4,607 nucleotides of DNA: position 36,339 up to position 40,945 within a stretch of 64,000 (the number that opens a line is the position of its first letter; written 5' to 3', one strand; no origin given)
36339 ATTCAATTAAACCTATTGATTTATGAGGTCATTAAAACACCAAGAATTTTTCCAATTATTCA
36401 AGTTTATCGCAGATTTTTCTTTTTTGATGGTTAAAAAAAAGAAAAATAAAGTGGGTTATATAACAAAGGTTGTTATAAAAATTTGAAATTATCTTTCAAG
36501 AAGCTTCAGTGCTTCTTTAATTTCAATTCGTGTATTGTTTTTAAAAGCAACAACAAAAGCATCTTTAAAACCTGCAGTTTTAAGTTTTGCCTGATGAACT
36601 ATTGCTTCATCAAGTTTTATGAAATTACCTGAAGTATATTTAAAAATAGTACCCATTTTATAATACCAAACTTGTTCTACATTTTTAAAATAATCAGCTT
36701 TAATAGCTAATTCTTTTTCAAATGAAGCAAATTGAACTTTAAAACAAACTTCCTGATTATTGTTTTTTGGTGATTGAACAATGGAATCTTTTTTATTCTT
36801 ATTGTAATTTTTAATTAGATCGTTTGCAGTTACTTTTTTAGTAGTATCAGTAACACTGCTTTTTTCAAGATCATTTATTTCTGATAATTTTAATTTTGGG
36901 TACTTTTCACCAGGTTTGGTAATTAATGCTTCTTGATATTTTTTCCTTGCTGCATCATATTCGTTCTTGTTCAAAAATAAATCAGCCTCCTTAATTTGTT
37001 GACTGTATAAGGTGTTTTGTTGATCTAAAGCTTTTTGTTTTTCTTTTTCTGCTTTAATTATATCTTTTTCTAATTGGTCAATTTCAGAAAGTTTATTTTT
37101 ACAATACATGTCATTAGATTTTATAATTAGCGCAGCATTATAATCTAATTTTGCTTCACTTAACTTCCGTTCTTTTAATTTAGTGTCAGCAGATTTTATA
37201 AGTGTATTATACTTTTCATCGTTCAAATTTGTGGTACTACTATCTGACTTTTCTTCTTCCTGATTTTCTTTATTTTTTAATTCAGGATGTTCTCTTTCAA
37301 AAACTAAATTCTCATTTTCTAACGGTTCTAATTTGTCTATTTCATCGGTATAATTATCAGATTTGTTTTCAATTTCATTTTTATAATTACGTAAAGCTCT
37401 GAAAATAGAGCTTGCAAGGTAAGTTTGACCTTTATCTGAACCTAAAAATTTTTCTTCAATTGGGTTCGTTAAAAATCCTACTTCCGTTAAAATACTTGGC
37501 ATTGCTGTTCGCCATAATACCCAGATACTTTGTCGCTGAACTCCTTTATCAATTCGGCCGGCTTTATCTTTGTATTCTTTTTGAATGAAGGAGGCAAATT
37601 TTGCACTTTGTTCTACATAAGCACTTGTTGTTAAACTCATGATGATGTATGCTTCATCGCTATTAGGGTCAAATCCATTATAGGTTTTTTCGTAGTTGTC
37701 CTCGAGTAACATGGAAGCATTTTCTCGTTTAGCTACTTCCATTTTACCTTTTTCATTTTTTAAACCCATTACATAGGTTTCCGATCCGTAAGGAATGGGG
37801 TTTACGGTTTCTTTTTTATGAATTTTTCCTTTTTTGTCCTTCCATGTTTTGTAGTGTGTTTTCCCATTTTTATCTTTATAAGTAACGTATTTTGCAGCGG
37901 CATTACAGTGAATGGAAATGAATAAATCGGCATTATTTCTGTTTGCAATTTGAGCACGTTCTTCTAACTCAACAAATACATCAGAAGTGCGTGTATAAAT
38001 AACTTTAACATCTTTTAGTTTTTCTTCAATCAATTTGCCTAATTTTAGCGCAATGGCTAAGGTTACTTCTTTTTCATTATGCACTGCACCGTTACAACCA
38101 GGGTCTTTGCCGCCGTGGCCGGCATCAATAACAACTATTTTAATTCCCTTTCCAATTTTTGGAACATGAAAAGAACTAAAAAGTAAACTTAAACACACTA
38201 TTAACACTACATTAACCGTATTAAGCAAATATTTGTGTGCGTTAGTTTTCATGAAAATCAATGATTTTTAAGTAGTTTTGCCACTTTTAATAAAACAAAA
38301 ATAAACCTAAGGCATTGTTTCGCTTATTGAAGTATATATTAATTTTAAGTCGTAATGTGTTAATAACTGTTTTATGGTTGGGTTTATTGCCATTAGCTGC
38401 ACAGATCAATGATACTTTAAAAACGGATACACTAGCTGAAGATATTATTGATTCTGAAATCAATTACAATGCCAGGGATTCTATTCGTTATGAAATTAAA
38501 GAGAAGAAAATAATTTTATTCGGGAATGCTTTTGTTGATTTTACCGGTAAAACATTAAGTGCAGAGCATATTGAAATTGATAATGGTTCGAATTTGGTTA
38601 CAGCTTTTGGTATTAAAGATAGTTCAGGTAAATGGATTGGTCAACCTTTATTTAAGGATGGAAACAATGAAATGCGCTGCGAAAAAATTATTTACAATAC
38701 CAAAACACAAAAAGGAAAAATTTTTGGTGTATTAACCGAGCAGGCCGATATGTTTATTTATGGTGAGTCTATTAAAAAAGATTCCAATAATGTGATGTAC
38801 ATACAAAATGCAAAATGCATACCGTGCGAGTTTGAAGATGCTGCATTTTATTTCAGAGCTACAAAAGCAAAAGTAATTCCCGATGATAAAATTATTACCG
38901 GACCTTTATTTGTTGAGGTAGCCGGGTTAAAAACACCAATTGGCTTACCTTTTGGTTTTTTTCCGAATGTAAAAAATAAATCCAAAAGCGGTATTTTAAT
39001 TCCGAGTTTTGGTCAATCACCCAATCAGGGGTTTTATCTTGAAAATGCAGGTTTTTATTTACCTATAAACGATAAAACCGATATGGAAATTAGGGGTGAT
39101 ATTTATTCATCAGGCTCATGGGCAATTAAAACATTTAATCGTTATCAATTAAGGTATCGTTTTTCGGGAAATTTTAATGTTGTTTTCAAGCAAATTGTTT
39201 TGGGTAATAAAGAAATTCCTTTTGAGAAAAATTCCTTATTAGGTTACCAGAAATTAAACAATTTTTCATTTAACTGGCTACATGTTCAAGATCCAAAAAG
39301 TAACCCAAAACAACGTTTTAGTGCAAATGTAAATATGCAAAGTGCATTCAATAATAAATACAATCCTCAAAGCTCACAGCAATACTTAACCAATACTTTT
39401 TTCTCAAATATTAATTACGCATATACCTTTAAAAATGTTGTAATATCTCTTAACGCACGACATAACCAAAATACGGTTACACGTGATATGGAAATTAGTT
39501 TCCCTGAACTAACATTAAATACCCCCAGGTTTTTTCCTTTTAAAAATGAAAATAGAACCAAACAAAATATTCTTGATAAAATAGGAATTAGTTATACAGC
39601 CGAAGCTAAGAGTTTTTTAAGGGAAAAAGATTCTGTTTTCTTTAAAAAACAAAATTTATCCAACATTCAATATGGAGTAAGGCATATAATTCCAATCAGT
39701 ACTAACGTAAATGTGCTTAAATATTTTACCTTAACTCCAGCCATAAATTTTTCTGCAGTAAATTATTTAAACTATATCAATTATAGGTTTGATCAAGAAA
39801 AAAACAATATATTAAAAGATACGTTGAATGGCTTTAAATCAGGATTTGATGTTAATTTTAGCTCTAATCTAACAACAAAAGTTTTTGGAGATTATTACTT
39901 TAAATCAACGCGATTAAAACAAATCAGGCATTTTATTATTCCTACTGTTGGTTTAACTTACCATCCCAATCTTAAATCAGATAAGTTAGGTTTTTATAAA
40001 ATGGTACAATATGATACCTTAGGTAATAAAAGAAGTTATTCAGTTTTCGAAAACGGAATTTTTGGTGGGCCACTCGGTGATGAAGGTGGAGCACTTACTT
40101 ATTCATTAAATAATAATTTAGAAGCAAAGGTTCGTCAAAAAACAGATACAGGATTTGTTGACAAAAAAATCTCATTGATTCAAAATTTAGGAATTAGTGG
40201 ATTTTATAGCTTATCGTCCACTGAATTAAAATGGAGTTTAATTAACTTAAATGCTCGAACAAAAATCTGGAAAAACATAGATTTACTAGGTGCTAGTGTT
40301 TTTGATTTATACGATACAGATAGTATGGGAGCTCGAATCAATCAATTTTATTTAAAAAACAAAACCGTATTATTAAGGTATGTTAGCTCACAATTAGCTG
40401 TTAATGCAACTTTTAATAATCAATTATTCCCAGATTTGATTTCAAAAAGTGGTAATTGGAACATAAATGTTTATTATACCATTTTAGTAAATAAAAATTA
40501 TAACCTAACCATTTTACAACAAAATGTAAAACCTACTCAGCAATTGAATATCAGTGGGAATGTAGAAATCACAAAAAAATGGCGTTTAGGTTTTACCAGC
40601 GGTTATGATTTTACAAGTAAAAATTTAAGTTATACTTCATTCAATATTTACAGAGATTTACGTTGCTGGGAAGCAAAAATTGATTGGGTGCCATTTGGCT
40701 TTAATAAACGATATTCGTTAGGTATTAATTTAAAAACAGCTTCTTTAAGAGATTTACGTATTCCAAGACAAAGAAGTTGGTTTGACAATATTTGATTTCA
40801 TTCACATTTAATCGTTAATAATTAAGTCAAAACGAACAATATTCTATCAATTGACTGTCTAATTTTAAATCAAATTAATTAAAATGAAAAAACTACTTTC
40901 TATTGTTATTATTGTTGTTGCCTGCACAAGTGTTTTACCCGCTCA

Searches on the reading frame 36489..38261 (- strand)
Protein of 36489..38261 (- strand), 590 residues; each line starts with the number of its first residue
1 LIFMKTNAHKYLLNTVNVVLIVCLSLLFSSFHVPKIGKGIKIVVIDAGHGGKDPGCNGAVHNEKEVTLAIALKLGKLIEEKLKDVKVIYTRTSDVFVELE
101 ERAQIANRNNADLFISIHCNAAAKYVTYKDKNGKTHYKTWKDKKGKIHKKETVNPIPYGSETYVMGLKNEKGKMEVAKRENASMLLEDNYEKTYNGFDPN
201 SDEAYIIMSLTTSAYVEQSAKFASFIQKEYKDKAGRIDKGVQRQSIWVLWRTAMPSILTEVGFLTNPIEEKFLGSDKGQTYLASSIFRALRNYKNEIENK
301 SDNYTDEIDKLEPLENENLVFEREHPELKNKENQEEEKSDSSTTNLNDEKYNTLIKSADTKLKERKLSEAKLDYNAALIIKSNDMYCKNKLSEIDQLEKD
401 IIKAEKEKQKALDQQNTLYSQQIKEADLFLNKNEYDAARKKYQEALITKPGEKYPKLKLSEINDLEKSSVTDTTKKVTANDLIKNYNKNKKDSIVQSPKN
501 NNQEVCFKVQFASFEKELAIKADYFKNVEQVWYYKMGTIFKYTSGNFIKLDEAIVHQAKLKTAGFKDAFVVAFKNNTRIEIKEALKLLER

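Call 19: search_protein_families(library=pfam, proteins=[window:36489-38261:-])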
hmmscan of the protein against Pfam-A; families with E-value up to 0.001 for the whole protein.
window:36489-38261:- (590 aa): 1 family
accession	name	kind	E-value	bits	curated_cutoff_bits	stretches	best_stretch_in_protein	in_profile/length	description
PF01520.23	Amidase_3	-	1.6e-44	152.4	27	1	43-291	1-173/174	N-acetylmuramoyl-L-alanine amidase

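Call 45: find_homologous_proteins(query=window:36489-38261:-, max_evalue=1e-60)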
Query window:36489-38261:- (590 aa): 6416 proteins with E <= 1e-60 among 8000 candidates; the best 120 are listed.
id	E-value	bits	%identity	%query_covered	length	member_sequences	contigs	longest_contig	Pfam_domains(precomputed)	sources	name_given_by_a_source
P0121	0.0e+0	1186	91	99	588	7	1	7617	PF01520.24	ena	-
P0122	0.0e+0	1116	87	99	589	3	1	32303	PF01520.24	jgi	jgi:N-acetylmuramoyl-L-alanine amidase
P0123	0.0e+0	1057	82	99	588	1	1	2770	PF01520.24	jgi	jgi:N-acetylmuramoyl-L-alanine amidase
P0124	0.0e+0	1046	84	96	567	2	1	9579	PF01520.24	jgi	-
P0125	2.8e-286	969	76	100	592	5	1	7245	PF01520.24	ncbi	-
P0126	5.2e-285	965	78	95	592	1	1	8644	PF01520.24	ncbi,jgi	jgi:N-acetylmuramoyl-L-alanine amidase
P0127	8.7e-241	819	67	98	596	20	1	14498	PF01520.24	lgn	-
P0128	1.9e-232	791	60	96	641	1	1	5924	PF01520.24,PF07719.24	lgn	-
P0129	1.4e-230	785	59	95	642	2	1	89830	PF01520.24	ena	-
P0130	2.9e-230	784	67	95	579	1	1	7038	PF01520.24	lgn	-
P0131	1.9e-216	738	63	95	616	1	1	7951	PF01520.24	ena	-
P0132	7.0e-214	730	63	97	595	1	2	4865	PF01520.24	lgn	-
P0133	3.6e-210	718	61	97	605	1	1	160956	PF01520.24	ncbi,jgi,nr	ncbi:MAG: N-acetylmuramoyl-L-alanine amidase [Bacteroidetes bacterium]|jgi:N-acetylmuramoyl-L-alanin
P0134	6.8e-209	713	62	80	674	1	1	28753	PF01520.24,PF07719.24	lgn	-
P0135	3.3e-207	708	55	97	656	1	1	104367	PF14559.13,PF13414.13,PF00515.35,PF01520.24,PF07719.24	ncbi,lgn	-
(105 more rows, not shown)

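Call 46: find_encoding_contigs(protein=P0121, flank=10000, max_places=2)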
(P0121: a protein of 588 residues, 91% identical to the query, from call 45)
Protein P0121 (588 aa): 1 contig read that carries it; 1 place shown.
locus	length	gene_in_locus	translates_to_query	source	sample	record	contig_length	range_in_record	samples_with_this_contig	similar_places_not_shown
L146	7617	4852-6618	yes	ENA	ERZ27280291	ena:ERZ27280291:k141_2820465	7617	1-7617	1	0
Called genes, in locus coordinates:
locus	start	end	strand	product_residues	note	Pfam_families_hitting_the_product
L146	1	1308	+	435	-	?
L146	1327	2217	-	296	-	PF00691:OmpA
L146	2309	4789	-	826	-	PF19838:LptD_2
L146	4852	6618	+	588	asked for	PF01520:Amidase_3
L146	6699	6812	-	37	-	PF17070:Thx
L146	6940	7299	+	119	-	-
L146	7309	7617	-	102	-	?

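Call 47: find_encoding_contigs(protein=P0122, flank=10000, max_places=2)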
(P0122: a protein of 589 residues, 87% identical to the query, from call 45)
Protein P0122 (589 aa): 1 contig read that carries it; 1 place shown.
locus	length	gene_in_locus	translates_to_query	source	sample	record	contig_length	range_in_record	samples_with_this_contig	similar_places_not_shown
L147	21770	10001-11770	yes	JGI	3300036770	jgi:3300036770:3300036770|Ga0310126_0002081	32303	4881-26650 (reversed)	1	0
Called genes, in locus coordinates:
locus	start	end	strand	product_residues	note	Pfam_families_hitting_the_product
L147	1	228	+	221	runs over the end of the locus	PF00571:CBS (weak)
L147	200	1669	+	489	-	PF07244:POTRA (weak)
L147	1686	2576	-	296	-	PF00691:OmpA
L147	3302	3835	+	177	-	PF10543:ORF6N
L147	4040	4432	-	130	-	-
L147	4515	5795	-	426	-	PF07603:Lcl_C (weak)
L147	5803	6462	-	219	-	PF13505:OMP_b-brl, PF13568:OMP_b-brl_2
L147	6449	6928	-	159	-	PF18962:Por_Secre_tail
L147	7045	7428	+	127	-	PF13560:HTH_31, PF01381:HTH_3, PF12844:HTH_19, PF13443:HTH_26 (weak)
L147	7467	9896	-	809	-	PF19838:LptD_2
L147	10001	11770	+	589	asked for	PF01520:Amidase_3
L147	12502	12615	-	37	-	PF17070:Thx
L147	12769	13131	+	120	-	-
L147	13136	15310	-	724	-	PF00930:DPPIV_N, PF26549:Tricorn_N (faint), PF02129:Peptidase_S15 (faint), PF20434:BD-FAE (faint), PF00326:Peptidase_S9, PF01738:DLH (weak)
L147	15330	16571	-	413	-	PF13181:TPR_8 (faint), PF14559:TPR_19 (faint), PF13431:TPR_17 (faint), PF13428:TPR_14 (faint), PF13414:TPR_11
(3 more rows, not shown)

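Call 48: find_encoding_contigs(protein=P0126, flank=10000, max_places=2)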
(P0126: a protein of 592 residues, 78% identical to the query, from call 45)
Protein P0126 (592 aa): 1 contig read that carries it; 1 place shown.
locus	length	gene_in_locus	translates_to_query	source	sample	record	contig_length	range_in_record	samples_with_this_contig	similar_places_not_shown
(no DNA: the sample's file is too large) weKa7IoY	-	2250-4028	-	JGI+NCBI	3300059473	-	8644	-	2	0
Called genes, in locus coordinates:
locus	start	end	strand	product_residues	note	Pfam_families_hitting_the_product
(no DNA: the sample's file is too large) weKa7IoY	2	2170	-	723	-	?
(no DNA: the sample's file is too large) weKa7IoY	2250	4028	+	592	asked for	PF01520:Amidase_3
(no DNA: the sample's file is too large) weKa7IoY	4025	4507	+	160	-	PF00085:Thioredoxin, PF00578:AhpC-TSA, PF08534:Redoxin, PF13905:Thioredoxin_8 (faint)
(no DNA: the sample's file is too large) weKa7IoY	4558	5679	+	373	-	PF02481:DNA_processg_A, PF17782:WHD_DprA (weak)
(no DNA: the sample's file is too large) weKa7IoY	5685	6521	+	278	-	PF05552:MS_channel_1st_1, PF00924:MS_channel_2nd, PF21082:MS_channel_3rd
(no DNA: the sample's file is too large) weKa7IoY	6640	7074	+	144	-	PF04536:TPM_phosphatase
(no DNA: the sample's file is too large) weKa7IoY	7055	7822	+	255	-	PF04536:TPM_phosphatase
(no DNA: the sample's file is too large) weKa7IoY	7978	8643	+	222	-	?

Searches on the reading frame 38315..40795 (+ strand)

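Call 19: search_protein_families(library=pfam, proteins=[window:38315-40795:+])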
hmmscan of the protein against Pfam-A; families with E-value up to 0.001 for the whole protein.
window:38315-40795:+ (826 aa): 1 family
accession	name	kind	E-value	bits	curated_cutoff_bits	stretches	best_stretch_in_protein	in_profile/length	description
PF19838.5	LptD_2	-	6.7e-136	454.1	22.5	1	193-666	1-464/464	LptD protein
